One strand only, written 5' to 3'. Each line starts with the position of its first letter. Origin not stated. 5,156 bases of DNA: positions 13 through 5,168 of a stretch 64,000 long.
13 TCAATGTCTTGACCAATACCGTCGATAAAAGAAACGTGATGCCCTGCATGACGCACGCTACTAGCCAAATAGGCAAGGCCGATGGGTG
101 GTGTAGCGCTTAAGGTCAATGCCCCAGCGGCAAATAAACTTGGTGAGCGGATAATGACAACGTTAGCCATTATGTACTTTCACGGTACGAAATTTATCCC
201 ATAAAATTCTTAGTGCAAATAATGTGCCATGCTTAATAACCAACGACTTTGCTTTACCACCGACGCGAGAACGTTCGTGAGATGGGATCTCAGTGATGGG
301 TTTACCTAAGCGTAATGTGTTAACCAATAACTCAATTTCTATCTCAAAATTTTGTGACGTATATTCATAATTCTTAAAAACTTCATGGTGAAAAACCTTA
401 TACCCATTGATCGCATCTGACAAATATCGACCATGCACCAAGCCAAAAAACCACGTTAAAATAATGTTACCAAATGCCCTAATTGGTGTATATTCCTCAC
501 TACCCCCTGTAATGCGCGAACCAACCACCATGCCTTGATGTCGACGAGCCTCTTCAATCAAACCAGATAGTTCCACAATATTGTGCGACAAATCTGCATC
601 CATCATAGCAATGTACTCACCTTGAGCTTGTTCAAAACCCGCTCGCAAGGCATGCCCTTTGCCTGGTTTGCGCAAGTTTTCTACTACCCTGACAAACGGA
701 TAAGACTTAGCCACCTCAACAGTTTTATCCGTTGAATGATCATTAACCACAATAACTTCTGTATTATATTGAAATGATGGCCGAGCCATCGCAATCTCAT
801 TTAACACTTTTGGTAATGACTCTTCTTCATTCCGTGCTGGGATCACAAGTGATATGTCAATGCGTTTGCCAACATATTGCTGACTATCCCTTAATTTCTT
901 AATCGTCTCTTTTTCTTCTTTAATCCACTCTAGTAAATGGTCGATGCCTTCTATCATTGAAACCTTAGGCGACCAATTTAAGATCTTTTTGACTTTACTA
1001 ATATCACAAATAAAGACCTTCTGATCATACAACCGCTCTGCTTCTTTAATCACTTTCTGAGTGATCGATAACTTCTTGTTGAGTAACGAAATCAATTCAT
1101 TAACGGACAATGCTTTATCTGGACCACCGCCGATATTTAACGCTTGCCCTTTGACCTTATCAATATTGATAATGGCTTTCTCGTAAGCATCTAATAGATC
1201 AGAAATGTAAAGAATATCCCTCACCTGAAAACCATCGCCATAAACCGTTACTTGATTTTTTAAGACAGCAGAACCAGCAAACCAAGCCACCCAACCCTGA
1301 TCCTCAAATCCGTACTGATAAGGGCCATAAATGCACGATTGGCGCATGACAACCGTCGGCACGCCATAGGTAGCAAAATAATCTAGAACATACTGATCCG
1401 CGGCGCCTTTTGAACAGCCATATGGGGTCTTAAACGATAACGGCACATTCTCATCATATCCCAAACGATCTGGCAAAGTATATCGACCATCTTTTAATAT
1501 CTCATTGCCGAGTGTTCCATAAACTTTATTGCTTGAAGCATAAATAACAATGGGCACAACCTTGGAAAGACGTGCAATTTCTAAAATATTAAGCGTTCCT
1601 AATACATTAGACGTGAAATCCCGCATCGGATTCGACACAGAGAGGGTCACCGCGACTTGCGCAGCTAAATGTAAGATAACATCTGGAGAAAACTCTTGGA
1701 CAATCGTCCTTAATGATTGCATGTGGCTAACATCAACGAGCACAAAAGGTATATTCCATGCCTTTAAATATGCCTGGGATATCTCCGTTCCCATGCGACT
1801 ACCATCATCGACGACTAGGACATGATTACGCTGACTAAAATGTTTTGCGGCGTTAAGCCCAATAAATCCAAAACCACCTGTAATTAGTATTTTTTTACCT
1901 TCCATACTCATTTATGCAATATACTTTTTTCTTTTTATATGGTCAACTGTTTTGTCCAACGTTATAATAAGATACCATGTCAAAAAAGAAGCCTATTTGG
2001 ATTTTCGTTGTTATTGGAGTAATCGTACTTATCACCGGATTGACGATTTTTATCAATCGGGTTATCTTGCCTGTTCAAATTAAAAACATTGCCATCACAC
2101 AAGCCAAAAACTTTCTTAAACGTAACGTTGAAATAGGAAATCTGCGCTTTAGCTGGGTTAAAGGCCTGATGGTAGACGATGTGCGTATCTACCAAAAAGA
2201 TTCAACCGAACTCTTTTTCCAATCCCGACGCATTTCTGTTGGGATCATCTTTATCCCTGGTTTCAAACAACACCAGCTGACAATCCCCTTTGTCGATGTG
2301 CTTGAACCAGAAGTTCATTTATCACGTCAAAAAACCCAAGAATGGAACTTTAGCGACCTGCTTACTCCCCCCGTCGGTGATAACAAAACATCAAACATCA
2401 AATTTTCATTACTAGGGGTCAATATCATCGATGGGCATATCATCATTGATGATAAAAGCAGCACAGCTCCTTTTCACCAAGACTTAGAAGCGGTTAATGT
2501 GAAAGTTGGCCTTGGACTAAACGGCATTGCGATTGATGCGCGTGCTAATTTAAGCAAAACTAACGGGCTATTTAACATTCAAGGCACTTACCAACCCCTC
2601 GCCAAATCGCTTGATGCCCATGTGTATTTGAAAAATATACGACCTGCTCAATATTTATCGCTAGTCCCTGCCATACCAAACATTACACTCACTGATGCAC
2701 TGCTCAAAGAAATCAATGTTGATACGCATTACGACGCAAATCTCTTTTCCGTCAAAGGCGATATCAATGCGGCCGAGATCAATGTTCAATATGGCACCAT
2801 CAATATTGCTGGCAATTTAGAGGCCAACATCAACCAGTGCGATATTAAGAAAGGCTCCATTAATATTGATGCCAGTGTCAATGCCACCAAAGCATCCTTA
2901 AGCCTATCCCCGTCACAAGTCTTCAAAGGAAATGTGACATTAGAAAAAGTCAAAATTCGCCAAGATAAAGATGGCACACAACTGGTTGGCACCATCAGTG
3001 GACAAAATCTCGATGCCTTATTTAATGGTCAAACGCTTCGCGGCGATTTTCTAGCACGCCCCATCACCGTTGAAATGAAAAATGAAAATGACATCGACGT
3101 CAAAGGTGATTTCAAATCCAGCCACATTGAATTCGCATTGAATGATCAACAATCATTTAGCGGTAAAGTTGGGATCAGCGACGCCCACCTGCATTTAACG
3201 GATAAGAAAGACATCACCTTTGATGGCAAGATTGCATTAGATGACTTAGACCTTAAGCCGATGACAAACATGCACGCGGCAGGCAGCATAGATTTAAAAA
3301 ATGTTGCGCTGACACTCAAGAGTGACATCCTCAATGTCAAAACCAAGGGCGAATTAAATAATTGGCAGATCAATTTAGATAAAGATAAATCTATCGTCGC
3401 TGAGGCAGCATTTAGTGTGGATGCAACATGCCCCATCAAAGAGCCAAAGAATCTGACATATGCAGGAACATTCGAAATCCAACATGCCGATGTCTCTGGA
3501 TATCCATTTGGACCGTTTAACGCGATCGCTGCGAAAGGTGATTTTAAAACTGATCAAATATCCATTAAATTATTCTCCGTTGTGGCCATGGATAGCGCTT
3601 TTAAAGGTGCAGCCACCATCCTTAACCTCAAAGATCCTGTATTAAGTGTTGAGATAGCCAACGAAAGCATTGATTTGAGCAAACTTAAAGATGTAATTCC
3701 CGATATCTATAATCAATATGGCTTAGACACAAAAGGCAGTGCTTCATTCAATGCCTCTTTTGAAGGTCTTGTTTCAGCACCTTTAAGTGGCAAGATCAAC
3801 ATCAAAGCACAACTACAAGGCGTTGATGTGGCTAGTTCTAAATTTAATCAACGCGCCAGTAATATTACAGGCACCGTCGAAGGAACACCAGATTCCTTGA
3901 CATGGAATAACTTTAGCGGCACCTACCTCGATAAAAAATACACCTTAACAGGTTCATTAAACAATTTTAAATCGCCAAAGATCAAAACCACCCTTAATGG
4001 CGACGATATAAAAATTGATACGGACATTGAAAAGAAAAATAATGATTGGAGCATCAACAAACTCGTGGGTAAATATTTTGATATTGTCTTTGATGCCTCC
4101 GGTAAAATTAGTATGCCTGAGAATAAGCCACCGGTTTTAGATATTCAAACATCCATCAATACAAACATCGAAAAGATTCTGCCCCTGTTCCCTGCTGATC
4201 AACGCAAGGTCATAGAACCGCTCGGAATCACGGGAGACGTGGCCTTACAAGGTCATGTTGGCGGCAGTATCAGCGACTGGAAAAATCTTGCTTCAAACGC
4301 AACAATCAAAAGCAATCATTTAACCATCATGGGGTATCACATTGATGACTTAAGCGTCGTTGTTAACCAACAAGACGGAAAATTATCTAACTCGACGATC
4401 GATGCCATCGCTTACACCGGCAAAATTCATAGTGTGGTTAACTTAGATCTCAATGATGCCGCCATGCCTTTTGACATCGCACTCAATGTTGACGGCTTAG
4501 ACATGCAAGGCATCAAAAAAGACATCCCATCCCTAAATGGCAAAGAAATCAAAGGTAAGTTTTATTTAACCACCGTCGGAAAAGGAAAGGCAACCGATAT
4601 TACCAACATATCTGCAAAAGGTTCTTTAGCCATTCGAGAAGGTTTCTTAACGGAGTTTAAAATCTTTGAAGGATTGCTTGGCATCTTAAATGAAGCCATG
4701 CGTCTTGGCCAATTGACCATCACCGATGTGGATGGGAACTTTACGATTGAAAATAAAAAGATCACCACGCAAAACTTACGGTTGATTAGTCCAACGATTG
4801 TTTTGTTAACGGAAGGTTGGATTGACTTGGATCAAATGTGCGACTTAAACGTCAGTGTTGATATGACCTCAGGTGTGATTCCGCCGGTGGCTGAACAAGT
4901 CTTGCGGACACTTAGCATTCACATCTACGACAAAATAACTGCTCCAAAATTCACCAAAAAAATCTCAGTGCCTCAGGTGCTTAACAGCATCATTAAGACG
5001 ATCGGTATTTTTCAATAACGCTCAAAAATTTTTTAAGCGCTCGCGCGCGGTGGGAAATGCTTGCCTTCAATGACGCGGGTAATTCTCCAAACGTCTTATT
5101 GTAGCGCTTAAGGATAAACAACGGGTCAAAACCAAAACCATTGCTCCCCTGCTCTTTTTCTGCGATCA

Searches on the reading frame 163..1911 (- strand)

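Call 21: search_protein_families(library=pfam, proteins=[window:163-1911:-], max_evalue=0.001)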
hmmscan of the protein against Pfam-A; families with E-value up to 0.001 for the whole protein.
window:163-1911:- (582 aa): 10 families
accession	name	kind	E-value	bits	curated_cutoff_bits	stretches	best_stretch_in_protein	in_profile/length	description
PF01370.27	Epimerase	-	3.3e-42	145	20.9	1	8-261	1-240/240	NAD dependent epimerase/dehydratase family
PF16363.11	GDP_Man_Dehyd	-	1.1e-41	143.8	27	1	9-324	1-330/332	GDP-mannose 4,6 dehydratase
PF00535.33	Glycos_transf_2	-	1.3e-29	103.7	23.3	1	354-479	1-128/168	Glycosyl transferase family 2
PF01073.25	3Beta_HSD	-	9.7e-17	61.3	22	1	9-243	1-225/280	3-beta hydroxysteroid dehydrogenase/isomerase family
PF02719.21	Polysacc_synt_2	-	3.3e-12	46.6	20.2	1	8-129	1-130/293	Polysaccharide biosynthesis protein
PF04321.23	RmlD_sub_bind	-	1.1e-11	44.9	27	1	7-202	2-159/287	RmlD substrate binding domain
PF07993.18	NAD_binding_4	-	6.4e-10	39.1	20.1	1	77-207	90-215/258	Male sterility protein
PF13641.12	Glyco_tranf_2_3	-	4.9e-08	33.7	27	1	353-440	3-96/230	Glycosyltransferase like family 2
PF10111.15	Glyco_tranf_2_2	-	4.5e-07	30.1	27.3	1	354-440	1-91/276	Glycosyltransferase like family 2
PF08659.16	KR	-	0.00054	20.4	22.6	0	8-135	3-145/180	KR domain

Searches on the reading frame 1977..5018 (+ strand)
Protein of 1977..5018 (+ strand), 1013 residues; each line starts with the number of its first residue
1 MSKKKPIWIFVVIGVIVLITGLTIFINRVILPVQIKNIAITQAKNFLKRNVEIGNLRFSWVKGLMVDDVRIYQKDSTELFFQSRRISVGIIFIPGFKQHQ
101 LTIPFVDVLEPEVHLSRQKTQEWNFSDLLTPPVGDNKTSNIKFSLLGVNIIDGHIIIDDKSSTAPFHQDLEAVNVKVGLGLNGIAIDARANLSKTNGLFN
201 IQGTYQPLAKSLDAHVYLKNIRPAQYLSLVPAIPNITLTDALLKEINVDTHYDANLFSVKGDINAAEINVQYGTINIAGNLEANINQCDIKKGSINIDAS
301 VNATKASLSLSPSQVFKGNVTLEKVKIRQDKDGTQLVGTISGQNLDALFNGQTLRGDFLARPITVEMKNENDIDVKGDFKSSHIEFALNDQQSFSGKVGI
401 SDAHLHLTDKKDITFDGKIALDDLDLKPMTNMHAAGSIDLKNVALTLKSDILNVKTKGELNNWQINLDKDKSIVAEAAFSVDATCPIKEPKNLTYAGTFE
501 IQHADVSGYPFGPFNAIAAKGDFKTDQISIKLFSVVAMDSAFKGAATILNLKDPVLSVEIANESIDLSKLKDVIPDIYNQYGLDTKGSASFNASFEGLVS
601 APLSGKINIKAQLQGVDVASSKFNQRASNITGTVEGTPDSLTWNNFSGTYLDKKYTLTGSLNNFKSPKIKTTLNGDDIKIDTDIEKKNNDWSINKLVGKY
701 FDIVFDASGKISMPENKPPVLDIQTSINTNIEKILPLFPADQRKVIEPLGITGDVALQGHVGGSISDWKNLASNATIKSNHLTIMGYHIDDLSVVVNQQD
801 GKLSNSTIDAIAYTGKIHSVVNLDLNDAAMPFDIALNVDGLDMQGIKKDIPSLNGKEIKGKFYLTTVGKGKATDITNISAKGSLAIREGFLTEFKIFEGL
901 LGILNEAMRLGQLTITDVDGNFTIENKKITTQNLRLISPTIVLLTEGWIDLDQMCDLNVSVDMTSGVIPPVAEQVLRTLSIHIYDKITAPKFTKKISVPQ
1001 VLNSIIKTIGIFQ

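Call 21: search_protein_families(library=pfam, proteins=[window:1977-5018:+], max_evalue=0.001)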
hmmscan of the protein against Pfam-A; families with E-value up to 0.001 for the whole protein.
window:1977-5018:+ (1013 aa): 2 families
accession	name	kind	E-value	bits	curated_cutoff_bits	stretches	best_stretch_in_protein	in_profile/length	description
PF05359.17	DUF748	-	2.7e-27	95.7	50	1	8-544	17-476/1037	Domain of Unknown Function (DUF748)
PF05170.20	AsmA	-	6.1e-07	29.1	29.8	1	1-435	1-402/607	AsmA family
